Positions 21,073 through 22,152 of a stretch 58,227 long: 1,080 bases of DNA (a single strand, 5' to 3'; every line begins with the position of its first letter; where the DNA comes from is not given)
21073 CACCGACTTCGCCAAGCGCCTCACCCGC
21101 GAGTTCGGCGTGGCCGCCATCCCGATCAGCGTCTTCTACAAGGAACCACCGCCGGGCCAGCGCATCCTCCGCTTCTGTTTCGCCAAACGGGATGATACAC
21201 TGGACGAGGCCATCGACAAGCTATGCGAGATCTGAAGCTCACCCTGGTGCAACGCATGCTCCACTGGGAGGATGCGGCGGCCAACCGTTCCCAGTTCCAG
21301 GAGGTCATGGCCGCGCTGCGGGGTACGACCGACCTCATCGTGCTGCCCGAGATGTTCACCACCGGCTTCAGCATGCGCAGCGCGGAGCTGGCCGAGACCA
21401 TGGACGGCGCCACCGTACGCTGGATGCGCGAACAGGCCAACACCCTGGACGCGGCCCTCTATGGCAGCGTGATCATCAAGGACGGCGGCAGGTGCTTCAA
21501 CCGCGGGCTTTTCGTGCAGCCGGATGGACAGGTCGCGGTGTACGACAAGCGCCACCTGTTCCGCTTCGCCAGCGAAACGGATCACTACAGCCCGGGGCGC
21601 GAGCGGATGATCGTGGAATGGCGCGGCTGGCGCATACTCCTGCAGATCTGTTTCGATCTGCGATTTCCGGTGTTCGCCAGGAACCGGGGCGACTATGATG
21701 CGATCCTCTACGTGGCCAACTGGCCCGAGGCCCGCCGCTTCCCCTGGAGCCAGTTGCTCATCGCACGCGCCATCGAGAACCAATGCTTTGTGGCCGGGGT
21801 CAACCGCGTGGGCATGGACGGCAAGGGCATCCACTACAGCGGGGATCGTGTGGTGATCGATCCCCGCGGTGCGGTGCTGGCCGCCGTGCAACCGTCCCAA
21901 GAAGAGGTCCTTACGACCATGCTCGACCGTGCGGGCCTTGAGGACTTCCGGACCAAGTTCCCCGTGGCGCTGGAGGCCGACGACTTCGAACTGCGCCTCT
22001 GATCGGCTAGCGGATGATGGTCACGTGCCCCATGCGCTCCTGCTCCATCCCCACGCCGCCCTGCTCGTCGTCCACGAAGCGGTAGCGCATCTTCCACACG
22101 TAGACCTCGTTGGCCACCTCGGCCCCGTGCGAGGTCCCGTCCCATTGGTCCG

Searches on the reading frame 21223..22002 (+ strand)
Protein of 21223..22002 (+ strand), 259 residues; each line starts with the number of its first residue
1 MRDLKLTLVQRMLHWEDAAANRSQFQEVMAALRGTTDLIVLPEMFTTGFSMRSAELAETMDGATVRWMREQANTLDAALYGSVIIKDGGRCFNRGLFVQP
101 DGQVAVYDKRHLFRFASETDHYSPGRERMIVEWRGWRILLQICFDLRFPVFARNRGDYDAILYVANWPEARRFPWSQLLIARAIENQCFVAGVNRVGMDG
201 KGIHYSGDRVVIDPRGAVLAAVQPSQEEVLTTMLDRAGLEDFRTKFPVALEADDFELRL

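Call 5: search_protein_families(library=pfam, proteins=[window:21223-22002:+], max_evalue=0.01)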
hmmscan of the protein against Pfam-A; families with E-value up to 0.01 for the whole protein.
window:21223-22002:+ (259 aa): 1 family
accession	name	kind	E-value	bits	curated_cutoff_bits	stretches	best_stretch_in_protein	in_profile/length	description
PF00795.27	CN_hydrolase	-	3.7e-38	131.8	23.2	1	8-243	4-255/256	Carbon-nitrogen hydrolase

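Call 67: search_protein_families(library=ncbifam, proteins=[window:21223-22002:+], max_evalue=0.01)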
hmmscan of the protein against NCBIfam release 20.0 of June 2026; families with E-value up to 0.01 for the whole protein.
window:21223-22002:+ (259 aa): 9 families
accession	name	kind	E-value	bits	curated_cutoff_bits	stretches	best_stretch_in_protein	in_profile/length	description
NF007757.0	PRK10438.1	equivalog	9.4e-92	306.8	249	1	1-257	1-255/256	amidohydrolase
NF033621.1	de_GSH_amidase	exception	2e-20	73.2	355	1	18-249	13-250/260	deaminated glutathione amidase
NF040852.1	nitrile_Arch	equivalog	1.8e-19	69.9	500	1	6-235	3-236/262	nitrilase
NF043013.1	DeGluthAmidYersProt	equivalog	1.2e-13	50.8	500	1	93-249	98-265/278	deaminated glutathione amidase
TIGR03381.1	agmatine_aguB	equivalog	4e-12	46.1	410.25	1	6-246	3-265/279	N-carbamoylputrescine amidase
NF009803.0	PRK13287.1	equivalog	7.1e-12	44.7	406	1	33-245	50-268/333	formamidase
NF010588.0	PRK13981.1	equivalog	2.3e-11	42.8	479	1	3-237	4-247/546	NAD+ synthase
TIGR00546.1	lnt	equivalog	1.1e-06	28.1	132.9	1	116-197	296-384/395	apolipoprotein N-acyltransferase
NF009802.0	PRK13286.1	equivalog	0.00011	21.3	427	1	35-244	51-268/345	aliphatic amidase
